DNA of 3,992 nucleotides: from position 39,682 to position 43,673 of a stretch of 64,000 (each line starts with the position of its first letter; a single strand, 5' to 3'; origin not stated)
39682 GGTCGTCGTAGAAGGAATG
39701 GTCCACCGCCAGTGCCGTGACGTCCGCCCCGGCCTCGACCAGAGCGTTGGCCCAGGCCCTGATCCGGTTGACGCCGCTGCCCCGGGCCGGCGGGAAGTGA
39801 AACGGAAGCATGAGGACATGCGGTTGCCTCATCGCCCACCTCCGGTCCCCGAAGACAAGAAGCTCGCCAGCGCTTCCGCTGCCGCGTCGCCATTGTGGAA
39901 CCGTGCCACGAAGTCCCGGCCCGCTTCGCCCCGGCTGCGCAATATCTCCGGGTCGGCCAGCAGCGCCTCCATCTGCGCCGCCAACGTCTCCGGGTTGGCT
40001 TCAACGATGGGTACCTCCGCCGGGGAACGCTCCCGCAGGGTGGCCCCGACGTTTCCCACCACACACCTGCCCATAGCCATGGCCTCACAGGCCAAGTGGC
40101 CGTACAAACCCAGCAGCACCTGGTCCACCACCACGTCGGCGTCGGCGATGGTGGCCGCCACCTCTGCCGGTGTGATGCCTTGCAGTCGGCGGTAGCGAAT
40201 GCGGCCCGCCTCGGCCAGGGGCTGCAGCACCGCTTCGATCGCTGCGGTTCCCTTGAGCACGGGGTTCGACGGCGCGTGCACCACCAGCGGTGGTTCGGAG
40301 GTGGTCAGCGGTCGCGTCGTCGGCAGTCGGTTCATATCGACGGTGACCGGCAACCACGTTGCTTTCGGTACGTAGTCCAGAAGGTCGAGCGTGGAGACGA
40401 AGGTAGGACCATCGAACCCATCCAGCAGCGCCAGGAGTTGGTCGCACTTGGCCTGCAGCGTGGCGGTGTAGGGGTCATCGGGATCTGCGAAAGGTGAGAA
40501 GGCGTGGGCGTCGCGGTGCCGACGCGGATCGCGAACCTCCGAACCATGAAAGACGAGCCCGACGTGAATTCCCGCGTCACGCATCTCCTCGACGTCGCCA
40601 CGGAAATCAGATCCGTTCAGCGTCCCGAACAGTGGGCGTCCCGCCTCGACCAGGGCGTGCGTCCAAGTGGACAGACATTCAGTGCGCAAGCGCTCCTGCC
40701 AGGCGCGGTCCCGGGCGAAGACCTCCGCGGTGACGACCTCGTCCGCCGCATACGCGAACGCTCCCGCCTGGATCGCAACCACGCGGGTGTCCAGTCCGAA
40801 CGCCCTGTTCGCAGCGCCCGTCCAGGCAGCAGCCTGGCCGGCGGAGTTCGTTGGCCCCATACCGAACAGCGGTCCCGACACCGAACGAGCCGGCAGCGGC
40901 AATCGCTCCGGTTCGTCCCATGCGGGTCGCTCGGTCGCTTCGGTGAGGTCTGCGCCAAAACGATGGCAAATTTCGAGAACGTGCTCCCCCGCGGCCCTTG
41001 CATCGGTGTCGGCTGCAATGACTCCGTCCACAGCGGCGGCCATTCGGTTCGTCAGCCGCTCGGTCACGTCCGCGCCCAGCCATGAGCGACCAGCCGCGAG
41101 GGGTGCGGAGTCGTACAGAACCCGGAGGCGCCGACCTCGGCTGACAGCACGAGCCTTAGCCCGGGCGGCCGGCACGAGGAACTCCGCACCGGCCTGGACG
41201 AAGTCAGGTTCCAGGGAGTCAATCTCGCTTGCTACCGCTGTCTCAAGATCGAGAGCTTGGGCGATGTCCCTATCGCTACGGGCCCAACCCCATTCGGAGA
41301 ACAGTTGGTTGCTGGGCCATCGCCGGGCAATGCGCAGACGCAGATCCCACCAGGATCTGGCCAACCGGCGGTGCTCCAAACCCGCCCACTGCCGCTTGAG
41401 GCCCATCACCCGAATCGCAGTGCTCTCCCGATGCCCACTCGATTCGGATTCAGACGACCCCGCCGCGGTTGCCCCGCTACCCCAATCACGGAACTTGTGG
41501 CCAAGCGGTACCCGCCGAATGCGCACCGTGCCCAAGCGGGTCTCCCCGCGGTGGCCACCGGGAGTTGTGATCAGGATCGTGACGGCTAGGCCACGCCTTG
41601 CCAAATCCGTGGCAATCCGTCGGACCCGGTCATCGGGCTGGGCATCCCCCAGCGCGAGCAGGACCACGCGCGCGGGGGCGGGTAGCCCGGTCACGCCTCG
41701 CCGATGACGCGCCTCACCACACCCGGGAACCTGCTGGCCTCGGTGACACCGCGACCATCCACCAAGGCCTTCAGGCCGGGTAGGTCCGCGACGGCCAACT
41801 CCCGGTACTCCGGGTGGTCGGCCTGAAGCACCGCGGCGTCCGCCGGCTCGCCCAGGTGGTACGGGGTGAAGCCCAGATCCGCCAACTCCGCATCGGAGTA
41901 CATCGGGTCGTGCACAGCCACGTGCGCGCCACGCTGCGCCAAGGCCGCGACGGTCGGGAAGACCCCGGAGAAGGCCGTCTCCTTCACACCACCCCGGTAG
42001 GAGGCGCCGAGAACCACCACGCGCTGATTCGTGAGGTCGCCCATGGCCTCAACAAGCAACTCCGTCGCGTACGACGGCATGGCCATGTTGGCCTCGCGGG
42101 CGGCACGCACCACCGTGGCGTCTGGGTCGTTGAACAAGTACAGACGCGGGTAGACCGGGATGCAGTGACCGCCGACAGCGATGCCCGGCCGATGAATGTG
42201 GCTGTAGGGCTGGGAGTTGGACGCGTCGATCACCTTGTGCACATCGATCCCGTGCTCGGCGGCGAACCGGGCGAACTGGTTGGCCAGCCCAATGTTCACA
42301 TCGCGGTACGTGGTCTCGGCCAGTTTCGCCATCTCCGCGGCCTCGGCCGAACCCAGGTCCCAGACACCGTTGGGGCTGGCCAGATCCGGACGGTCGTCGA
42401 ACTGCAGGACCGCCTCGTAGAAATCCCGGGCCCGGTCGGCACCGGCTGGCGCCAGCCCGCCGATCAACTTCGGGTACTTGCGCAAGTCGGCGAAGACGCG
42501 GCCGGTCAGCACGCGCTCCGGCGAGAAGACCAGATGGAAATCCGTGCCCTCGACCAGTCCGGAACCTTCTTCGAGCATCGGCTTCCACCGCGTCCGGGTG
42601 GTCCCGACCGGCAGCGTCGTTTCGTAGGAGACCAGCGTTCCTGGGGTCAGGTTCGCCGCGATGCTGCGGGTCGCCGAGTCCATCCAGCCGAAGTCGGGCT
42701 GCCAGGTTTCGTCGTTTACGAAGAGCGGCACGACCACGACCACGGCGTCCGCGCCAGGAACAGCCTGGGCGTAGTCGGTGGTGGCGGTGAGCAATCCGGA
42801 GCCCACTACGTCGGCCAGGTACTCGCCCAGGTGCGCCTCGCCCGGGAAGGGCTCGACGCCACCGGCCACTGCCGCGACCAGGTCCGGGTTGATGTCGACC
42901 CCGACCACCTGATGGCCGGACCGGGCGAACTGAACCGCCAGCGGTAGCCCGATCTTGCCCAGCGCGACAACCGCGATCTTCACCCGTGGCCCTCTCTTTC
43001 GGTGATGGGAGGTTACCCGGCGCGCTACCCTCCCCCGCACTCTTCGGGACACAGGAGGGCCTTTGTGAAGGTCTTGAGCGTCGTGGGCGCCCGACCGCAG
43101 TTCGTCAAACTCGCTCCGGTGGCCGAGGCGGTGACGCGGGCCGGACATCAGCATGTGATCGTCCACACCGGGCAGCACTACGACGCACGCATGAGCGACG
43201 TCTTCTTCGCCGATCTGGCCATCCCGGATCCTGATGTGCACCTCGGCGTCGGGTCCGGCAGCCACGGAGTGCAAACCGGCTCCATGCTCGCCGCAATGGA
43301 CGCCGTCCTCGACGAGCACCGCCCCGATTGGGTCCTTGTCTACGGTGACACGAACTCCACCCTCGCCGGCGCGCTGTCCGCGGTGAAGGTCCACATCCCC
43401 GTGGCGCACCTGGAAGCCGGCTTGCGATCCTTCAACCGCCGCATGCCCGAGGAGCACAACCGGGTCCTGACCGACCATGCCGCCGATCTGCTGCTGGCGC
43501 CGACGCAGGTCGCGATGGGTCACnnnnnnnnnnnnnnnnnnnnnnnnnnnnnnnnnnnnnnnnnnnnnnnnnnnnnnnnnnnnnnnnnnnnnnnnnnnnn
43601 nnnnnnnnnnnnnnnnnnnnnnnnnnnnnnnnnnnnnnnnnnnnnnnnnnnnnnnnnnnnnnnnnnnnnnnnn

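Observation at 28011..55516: About 26-kb accessory locus for an anionic secondary cell-wall glycopolymer, sitting where mycobacteria have the arabinogalactan LCP ligase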

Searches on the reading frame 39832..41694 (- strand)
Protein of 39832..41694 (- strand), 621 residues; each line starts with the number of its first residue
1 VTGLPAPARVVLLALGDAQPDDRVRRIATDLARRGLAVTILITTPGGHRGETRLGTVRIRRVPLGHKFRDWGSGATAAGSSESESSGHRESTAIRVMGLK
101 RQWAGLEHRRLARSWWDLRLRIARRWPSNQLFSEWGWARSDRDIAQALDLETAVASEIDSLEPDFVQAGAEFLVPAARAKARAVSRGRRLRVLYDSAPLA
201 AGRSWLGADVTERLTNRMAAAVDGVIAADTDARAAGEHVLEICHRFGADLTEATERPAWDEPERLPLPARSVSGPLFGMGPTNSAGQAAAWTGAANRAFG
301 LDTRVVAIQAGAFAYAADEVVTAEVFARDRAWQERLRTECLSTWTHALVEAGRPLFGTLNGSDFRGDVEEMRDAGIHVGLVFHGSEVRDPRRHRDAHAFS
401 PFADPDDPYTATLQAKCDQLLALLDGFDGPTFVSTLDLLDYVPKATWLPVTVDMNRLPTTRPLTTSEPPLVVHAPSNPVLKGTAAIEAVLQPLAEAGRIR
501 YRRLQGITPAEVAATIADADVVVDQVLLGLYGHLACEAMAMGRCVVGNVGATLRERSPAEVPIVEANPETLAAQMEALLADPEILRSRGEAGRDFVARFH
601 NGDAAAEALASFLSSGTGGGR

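Call 5: search_protein_families(library=pfam, proteins=[window:39832-41694:-], max_evalue=0.01)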
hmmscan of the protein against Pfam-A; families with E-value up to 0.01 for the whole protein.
window:39832-41694:- (621 aa): 3 families
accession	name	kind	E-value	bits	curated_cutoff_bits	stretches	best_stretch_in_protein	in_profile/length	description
PF13524.12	Glyco_trans_1_2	-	0.00065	20.1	25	1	501-609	29-142/144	Glycosyl transferase-like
PF13692.12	Glyco_trans_1_4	-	0.0035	18.1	27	1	506-581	65-142/142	Glycosyl transferases group 1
PF13439.12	Glyco_transf_4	-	0.004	17.6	28.5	0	24-65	8-50/170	Glycosyltransferase Family 4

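Call 81: search_protein_families(library=ncbifam, proteins=[window:39832-41694:-], max_evalue=0.00001)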
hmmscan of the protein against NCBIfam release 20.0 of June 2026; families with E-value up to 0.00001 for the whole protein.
window:39832-41694:- (621 aa): 0 families

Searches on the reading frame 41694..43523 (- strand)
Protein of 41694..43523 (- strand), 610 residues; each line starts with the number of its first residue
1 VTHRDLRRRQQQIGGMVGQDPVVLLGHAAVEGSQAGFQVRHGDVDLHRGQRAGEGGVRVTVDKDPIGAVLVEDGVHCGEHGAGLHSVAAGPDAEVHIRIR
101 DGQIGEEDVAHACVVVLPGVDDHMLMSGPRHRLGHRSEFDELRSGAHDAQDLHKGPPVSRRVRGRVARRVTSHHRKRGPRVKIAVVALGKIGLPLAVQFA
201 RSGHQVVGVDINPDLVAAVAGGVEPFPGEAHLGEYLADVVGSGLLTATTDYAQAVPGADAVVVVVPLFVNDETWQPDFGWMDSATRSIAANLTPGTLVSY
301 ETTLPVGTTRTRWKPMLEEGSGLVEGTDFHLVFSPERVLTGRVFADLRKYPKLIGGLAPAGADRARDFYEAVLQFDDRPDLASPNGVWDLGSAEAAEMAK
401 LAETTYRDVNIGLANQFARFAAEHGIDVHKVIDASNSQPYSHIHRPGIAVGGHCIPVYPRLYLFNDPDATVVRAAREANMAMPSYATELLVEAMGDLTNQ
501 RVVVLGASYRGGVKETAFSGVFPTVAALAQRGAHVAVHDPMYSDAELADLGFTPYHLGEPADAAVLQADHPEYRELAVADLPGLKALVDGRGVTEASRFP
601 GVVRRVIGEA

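Call 5: search_protein_families(library=pfam, proteins=[window:41694-43523:-], max_evalue=0.01)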
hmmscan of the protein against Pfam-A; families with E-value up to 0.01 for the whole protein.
window:41694-43523:- (610 aa): 9 families
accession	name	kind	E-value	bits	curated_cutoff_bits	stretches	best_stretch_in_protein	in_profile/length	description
PF03721.20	UDPG_MGDP_dh_N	-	3.6e-31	108.6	27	1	182-361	2-179/187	UDP-glucose/GDP-mannose dehydrogenase family, NAD binding domain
PF00984.24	UDPG_MGDP_dh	-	7.6e-20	71.3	25.4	1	394-479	1-92/94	UDP-glucose/GDP-mannose dehydrogenase family, central domain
PF03720.21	UDPG_MGDP_dh_C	-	8.3e-12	45.8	30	1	504-594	2-101/103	UDP-glucose/GDP-mannose dehydrogenase family, UDP binding domain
PF01210.29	NAD_Gly3P_dh_N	-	6.1e-05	23.5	23.1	1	182-273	1-85/158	NAD-dependent glycerol-3-phosphate dehydrogenase N-terminus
PF02737.24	3HCDH_N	-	0.00019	21.9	22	1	182-262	1-83/180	3-hydroxyacyl-CoA dehydrogenase, NAD binding domain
PF03807.23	F420_oxidored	-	0.0003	21.8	21.6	1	182-274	1-76/94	NADP oxidoreductase coenzyme F420-dependent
PF03446.21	NAD_binding_2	-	0.0011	19.5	21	1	182-266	1-64/161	NAD binding domain of 6-phosphogluconate dehydrogenase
PF10727.15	Rossmann-like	-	0.0012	19.1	23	1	177-210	11-44/131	Rossmann-like domain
PF02254.24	TrkA_N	-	0.0075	17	23.8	0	183-220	1-38/116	TrkA-N domain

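Call 8: search_protein_families(library=ncbifam, proteins=[window:41694-43523:-], max_evalue=0.001)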
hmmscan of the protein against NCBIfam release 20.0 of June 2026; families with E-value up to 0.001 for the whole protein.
window:41694-43523:- (610 aa): 11 families
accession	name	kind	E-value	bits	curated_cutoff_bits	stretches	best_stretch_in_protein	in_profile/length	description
TIGR03026.1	NDP-sugDHase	subfamily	2.7e-87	293.2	189.8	1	182-591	2-412/413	nucleotide sugar dehydrogenase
NF040825.1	UDPMaNacDH_Arch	equivalog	3.5e-76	256.7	750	1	181-596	1-403/418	UDP-N-acetyl-D-mannosamine dehydrogenase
NF008286.0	PRK11064.1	equivalog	2.9e-54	184.2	459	1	182-500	5-313/420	UDP-N-acetyl-D-mannosamine dehydrogenase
NF041297.1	UDPGDh_AglM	equivalog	3.4e-37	128.4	670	1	182-595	2-418/429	UDP-glucose 6-dehydrogenase AglM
NF011729.0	PRK15182.1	equivalog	3.6e-31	108.4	592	1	180-547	6-361/425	Vi polysaccharide biosynthesis UDP-N-acetylglucosamine C-6 dehydrogenase TviB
NF047673.2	TeichurnBiosyTuaD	equivalog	9.5e-24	84.3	700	1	182-593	3-413/439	UDP-glucose 6-dehydrogenase TuaD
NF011631.0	PRK15057.1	equivalog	1.9e-08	33.8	757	1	182-480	2-281/388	UDP-glucose 6-dehydrogenase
NF000942.0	PRK00094.1-4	subfamily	7.5e-05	22.1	257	1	182-267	4-82/334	NAD(P)H-dependent glycerol-3-phosphate dehydrogenase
NF042925.1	FHMPC_DH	equivalog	0.00011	21.6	500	1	182-266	2-86/304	5-formyl-3-hydroxy-2-methylpyridine 4-carboxylate 5-dehydrogenase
NF012005.0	PRK15461.1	equivalog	0.00012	21.3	348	1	182-220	3-41/298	sulfolactaldehyde 3-reductase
NF000939.0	PRK00094.1-1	equivalog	0.00074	18.7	473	0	181-272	6-90/339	NAD(P)H-dependent glycerol-3-phosphate dehydrogenase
